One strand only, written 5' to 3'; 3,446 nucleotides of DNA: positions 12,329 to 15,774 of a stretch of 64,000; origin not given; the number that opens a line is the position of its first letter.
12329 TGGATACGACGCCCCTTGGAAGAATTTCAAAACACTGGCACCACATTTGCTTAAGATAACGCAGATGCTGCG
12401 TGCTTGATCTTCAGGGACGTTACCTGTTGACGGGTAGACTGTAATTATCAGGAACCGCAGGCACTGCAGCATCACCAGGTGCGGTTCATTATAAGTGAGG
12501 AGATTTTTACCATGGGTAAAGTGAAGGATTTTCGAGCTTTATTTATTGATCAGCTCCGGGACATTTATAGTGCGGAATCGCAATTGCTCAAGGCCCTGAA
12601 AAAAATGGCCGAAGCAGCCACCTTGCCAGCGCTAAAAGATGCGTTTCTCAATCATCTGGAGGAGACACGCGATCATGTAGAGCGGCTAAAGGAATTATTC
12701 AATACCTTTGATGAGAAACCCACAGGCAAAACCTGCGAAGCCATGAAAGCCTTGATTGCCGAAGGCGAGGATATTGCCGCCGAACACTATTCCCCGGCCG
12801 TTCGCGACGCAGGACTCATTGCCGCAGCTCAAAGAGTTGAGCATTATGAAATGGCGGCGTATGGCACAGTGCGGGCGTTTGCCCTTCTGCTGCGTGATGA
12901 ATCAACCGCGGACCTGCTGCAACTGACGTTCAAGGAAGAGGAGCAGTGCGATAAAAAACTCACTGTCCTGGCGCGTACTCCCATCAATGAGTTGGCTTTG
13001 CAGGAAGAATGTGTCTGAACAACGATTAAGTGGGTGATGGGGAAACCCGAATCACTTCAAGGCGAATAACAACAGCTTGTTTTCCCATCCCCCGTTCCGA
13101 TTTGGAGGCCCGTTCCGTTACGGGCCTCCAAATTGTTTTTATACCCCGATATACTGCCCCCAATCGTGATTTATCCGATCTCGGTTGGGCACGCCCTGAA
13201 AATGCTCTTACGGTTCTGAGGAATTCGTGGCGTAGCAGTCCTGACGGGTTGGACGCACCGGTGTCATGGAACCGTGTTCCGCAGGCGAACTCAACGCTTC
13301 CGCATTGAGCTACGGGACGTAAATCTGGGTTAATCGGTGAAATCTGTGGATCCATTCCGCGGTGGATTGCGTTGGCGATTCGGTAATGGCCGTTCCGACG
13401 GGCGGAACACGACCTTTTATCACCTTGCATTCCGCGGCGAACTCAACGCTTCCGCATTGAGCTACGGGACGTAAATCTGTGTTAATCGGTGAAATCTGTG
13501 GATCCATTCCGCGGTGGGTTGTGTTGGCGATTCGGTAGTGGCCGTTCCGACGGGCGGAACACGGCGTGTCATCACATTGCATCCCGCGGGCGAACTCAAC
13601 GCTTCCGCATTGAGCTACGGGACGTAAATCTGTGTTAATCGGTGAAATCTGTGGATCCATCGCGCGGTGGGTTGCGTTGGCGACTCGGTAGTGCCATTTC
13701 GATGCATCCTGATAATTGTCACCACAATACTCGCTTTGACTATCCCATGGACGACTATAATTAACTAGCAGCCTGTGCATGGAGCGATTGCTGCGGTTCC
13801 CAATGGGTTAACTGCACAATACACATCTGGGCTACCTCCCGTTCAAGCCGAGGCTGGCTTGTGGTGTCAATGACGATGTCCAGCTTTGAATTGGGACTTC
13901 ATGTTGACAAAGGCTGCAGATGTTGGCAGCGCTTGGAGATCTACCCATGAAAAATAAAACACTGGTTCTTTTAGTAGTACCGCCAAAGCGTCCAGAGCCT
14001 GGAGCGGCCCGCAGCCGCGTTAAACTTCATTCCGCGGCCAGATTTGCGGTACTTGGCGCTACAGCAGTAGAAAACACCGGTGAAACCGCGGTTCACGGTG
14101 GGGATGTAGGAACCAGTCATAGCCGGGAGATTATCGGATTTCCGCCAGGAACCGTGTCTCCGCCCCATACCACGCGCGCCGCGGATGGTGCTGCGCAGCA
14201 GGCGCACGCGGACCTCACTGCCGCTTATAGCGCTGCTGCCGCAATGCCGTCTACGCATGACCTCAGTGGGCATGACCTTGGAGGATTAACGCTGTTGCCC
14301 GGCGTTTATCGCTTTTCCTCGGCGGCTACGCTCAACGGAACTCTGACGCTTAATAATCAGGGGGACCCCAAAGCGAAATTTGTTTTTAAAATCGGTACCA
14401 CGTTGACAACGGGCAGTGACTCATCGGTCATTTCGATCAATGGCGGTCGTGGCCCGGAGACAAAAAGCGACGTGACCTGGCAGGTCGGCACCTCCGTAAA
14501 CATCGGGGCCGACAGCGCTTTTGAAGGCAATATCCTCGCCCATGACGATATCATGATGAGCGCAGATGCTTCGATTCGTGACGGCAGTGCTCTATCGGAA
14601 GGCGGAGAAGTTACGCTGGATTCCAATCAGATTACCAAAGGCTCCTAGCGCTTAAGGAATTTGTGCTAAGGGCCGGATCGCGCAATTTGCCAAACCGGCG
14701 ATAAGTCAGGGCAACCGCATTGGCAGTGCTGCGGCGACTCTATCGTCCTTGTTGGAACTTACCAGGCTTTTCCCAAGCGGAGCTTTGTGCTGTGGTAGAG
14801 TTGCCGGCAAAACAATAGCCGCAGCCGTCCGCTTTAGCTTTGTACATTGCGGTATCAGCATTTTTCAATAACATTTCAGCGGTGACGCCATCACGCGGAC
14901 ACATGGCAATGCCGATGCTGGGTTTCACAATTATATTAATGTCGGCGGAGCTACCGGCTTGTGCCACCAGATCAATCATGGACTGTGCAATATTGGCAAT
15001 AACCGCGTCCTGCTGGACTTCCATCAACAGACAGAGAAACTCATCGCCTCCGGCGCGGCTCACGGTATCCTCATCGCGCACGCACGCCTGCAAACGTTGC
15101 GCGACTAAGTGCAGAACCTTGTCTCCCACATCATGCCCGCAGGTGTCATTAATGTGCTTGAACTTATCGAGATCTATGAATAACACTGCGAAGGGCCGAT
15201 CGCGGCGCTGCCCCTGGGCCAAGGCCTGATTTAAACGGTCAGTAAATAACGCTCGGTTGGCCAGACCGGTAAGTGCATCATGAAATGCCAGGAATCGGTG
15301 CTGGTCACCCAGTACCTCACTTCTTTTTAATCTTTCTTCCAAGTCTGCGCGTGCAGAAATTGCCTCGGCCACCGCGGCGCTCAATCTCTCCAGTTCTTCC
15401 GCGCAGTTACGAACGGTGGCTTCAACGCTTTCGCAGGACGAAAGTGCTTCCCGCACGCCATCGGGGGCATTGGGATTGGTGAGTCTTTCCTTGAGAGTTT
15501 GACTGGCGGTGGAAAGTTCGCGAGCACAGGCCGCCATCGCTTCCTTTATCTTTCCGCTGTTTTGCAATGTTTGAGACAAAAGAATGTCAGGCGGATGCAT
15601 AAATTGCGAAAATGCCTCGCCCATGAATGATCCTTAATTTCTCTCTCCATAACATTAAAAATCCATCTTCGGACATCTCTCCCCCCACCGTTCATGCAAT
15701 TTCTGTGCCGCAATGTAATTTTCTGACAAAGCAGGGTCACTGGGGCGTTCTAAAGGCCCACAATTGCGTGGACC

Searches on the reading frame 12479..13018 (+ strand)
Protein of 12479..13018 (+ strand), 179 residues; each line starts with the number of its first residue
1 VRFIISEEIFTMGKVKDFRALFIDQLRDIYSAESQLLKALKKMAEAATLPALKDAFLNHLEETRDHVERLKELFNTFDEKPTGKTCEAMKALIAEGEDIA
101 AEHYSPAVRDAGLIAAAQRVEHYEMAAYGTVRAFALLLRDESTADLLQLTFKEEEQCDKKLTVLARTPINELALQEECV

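Call 32: search_protein_families(library=pfam, proteins=[window:12479-13018:+], max_evalue=0.0001)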
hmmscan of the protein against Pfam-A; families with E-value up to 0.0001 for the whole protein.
window:12479-13018:+ (179 aa): 1 family
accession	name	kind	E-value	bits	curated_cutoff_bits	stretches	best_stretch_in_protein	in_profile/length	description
PF05974.18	DUF892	-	6e-52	176.3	23.7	1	19-171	3-156/159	Domain of unknown function (DUF892)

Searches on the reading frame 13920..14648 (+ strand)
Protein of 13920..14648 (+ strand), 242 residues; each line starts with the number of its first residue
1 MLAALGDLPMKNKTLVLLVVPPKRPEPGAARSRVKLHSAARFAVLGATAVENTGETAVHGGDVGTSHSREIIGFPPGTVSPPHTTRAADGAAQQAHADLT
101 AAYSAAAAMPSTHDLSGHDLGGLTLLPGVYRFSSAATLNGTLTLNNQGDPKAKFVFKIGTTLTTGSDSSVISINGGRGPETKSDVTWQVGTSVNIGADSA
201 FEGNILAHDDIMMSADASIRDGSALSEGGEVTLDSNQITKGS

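Call 32: search_protein_families(library=pfam, proteins=[window:13920-14648:+], max_evalue=0.0001)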
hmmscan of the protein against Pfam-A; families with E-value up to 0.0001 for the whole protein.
window:13920-14648:+ (242 aa): 1 family
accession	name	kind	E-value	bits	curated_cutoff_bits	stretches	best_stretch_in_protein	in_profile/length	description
PF11999.13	Ice_binding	-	1.9e-49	168.6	28.7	1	44-239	1-208/208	Ice-binding-like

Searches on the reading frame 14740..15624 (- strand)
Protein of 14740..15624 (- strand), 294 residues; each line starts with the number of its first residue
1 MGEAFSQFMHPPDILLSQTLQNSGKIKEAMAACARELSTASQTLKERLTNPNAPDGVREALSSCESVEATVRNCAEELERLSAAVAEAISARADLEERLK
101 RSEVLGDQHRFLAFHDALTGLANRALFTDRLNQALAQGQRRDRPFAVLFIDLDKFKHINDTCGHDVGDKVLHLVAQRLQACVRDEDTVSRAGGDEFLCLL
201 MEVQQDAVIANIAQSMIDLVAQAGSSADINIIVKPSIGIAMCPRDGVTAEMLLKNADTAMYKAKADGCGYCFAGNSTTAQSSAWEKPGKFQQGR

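Call 32: search_protein_families(library=pfam, proteins=[window:14740-15624:-], max_evalue=0.0001)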
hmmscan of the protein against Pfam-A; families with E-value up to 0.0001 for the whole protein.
window:14740-15624:- (294 aa): 1 family
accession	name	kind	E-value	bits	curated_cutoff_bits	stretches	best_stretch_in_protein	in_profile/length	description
PF00990.26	GGDEF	-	4.9e-50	169.9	23.8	1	113-267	1-158/161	Diguanylate cyclase, GGDEF domain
